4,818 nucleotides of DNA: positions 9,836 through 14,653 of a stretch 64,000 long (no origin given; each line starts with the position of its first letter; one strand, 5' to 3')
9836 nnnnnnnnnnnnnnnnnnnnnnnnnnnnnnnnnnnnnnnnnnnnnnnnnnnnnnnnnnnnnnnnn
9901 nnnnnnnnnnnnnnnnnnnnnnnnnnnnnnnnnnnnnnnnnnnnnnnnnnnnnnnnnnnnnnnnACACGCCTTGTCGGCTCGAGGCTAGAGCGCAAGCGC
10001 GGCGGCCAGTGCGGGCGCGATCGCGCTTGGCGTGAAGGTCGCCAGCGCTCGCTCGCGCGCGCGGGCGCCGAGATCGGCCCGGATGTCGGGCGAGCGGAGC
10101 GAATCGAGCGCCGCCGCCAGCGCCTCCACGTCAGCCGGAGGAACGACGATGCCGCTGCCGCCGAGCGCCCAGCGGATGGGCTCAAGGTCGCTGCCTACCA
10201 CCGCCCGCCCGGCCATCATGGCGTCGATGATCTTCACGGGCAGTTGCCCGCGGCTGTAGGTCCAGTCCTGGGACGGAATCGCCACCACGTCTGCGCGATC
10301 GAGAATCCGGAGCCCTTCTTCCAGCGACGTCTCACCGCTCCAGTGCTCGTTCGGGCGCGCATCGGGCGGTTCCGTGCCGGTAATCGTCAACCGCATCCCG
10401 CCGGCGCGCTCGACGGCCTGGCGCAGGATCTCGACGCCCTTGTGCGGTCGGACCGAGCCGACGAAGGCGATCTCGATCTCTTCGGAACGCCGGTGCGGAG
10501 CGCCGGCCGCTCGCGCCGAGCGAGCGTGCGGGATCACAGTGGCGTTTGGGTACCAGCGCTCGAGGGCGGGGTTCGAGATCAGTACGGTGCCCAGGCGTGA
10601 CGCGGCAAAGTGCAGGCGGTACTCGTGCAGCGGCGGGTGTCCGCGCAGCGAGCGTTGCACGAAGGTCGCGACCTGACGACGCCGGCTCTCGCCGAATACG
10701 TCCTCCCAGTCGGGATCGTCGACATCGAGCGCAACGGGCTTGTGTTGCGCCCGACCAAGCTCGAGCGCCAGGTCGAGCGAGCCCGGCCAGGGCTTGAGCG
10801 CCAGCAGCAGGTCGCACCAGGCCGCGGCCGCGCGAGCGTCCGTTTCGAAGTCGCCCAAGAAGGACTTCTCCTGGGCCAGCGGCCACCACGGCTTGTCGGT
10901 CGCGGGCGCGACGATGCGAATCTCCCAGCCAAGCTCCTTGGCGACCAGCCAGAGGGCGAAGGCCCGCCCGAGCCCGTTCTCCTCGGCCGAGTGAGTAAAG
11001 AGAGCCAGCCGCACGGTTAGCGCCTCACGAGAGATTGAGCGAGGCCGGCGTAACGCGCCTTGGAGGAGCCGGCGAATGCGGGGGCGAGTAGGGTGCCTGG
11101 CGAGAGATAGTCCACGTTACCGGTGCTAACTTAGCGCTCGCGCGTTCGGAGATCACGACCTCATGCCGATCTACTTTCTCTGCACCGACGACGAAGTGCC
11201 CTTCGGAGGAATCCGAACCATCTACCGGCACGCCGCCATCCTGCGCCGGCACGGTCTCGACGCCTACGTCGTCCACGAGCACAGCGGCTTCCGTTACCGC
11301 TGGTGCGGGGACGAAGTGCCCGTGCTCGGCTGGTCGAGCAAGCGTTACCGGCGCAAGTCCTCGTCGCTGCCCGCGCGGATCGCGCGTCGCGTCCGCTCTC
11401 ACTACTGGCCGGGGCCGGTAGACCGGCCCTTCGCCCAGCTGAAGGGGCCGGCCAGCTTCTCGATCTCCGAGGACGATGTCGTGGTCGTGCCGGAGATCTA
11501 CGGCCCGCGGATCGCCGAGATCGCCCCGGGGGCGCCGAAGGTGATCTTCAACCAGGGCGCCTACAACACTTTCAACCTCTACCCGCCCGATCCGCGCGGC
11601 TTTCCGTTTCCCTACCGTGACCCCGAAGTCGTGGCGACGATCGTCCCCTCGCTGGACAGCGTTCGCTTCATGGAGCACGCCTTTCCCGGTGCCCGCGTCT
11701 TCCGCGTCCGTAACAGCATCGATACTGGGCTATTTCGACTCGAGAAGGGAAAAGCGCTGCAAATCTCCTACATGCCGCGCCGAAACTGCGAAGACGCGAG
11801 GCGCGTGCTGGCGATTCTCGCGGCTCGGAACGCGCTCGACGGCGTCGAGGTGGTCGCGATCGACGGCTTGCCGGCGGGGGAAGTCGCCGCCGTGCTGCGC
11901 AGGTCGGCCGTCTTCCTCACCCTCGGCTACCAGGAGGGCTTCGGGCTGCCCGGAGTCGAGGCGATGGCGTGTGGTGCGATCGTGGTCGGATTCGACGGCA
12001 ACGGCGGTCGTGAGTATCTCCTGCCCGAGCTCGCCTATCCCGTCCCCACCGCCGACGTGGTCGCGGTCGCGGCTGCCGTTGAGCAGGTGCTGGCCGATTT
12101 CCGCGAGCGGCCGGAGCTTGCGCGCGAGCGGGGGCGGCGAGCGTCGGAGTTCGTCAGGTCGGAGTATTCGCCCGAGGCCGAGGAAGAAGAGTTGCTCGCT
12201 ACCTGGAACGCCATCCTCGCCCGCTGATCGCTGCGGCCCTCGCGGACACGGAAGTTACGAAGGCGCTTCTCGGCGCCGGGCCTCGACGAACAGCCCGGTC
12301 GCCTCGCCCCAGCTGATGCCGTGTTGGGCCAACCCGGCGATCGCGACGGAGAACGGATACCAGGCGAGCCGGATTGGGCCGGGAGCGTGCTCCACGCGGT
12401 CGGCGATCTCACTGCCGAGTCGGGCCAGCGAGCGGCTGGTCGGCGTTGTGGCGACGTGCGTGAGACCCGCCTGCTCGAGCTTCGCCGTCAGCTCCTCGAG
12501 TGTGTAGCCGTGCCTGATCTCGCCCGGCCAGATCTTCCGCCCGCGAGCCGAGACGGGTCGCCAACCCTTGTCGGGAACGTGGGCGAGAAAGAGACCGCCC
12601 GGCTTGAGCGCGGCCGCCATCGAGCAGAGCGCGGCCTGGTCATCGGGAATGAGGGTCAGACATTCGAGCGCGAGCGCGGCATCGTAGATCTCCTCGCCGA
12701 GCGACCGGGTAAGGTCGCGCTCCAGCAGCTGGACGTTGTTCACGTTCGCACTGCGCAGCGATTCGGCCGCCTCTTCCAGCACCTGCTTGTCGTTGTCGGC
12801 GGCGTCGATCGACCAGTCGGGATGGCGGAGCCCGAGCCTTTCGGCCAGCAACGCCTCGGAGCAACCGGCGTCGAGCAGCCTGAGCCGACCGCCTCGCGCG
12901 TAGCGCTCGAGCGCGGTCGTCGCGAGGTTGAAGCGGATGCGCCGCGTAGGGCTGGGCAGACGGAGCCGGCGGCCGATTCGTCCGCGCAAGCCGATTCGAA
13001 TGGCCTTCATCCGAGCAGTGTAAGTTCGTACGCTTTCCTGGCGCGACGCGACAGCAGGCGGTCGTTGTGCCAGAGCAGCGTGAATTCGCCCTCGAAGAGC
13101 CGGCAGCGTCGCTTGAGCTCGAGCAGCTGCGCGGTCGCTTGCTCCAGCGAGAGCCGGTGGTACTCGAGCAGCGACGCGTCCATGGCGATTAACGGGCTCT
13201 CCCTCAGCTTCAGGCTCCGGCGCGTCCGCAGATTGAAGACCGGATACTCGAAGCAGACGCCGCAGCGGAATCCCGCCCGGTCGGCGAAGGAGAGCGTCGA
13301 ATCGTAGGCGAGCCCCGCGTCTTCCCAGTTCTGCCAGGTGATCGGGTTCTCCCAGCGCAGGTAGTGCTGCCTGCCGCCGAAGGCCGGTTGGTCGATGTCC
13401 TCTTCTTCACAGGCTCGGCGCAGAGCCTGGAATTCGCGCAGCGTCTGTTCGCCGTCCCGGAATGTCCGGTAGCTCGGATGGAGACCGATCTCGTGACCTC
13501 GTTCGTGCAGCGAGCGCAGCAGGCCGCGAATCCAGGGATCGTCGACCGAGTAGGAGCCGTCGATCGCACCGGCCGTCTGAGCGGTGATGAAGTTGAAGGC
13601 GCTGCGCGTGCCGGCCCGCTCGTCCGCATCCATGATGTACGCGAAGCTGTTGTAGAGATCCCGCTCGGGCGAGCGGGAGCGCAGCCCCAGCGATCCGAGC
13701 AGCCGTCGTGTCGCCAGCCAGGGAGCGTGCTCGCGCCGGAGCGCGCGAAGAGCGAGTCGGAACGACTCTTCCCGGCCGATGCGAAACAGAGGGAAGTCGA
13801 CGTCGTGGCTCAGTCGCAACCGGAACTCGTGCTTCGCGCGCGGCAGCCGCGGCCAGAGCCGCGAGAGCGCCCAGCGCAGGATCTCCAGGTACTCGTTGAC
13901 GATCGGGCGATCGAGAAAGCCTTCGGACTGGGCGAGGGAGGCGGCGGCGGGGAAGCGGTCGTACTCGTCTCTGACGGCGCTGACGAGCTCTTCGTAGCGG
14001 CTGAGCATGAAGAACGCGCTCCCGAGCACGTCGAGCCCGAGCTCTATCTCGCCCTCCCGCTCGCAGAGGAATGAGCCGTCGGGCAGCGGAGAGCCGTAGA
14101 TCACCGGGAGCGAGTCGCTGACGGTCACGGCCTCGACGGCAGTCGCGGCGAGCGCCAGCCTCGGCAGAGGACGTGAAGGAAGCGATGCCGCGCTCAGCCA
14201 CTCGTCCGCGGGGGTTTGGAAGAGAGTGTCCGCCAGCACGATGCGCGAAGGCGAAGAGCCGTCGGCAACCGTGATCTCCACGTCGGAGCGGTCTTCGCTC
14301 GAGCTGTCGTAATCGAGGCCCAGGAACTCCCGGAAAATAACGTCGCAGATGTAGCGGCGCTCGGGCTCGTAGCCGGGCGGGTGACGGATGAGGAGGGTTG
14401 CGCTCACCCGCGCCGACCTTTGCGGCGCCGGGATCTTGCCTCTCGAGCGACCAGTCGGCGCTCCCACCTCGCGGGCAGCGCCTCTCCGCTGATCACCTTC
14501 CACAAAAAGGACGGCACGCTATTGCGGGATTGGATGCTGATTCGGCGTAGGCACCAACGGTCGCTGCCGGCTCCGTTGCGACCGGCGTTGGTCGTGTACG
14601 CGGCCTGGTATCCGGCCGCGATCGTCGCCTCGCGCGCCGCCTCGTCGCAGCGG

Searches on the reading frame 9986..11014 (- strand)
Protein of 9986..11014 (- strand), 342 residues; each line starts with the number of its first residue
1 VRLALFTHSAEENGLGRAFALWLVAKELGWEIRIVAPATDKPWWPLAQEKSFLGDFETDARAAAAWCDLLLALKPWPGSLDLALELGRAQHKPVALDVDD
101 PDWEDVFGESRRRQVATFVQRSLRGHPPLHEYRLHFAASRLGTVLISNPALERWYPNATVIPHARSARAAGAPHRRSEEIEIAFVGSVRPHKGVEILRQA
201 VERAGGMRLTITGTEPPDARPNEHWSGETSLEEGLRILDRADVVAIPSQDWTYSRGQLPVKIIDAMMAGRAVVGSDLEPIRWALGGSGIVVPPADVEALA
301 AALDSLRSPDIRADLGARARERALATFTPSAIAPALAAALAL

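Call 20: search_protein_families(library=pfam, proteins=[window:9986-11014:-], max_evalue=0.0001)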
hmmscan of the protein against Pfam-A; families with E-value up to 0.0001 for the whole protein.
window:9986-11014:- (342 aa): 3 families
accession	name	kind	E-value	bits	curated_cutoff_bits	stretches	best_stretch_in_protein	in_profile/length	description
PF13692.12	Glyco_trans_1_4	-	4.1e-15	56.7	27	1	181-306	3-139/142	Glycosyl transferases group 1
PF00534.26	Glycos_transf_1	-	2e-10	40.9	26.4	1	176-322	12-172/172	Glycosyl transferases group 1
PF13524.12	Glyco_trans_1_2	-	1.9e-06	28.4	25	1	196-334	5-140/144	Glycosyl transferase-like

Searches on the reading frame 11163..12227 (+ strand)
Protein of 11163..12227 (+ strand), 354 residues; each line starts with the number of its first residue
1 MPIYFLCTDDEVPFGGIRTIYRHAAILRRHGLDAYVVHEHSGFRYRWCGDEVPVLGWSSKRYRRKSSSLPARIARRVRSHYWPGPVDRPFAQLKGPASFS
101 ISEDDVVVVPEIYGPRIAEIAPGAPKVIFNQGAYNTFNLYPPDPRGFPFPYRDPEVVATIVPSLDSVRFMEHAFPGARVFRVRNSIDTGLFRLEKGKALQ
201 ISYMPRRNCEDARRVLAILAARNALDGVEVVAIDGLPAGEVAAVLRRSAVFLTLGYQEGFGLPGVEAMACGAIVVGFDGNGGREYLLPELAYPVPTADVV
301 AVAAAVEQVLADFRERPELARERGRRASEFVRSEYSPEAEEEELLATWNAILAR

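Call 20: search_protein_families(library=pfam, proteins=[window:11163-12227:+], max_evalue=0.0001)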
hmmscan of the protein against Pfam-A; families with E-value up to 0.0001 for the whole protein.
window:11163-12227:+ (354 aa): 3 families
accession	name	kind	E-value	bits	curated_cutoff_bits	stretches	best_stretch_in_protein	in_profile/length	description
PF00534.26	Glycos_transf_1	-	3.4e-11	43.4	26.4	1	229-324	74-169/172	Glycosyl transferases group 1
PF13692.12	Glyco_trans_1_4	-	1.1e-08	35.9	27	1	236-312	67-142/142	Glycosyl transferases group 1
PF13524.12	Glyco_trans_1_2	-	1.5e-06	28.7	25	1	232-345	31-143/144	Glycosyl transferase-like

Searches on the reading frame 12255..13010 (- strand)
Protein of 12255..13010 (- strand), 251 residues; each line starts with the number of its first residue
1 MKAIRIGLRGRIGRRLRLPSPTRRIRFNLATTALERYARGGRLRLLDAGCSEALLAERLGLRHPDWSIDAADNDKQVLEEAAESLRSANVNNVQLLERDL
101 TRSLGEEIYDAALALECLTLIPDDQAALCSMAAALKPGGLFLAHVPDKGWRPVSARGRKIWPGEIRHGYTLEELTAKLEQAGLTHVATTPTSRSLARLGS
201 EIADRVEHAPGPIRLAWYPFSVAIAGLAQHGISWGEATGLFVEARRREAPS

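Call 21: search_protein_families(library=pfam, proteins=[window:12255-13010:-], max_evalue=0.0001)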
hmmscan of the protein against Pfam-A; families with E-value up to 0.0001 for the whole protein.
window:12255-13010:- (251 aa): 5 families
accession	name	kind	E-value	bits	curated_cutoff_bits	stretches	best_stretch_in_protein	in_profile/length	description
PF08242.18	Methyltransf_12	-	1.4e-10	42.2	30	1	46-141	1-98/98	Methyltransferase domain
PF13649.12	Methyltransf_25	-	3.9e-10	40.7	27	1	46-139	2-97/97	Methyltransferase domain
PF13489.12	Methyltransf_23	-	6.6e-09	36.2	27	1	25-186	4-162/164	Methyltransferase domain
PF08241.18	Methyltransf_11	-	8.9e-09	36.3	21.2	1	46-142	1-94/95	Methyltransferase domain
PF13847.12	Methyltransf_31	-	1.1e-07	32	27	1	43-147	5-113/145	Methyltransferase domain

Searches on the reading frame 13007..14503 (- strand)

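Call 21: search_protein_families(library=pfam, proteins=[window:13007-14503:-], max_evalue=0.0001)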
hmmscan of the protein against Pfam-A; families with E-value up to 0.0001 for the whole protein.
window:13007-14503:- (498 aa): 1 family
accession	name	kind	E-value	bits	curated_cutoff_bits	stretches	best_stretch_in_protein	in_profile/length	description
PF23019.1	DUF7033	-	1.6e-29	102.5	27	1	157-239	3-85/90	Family of unknown function (DUF7033)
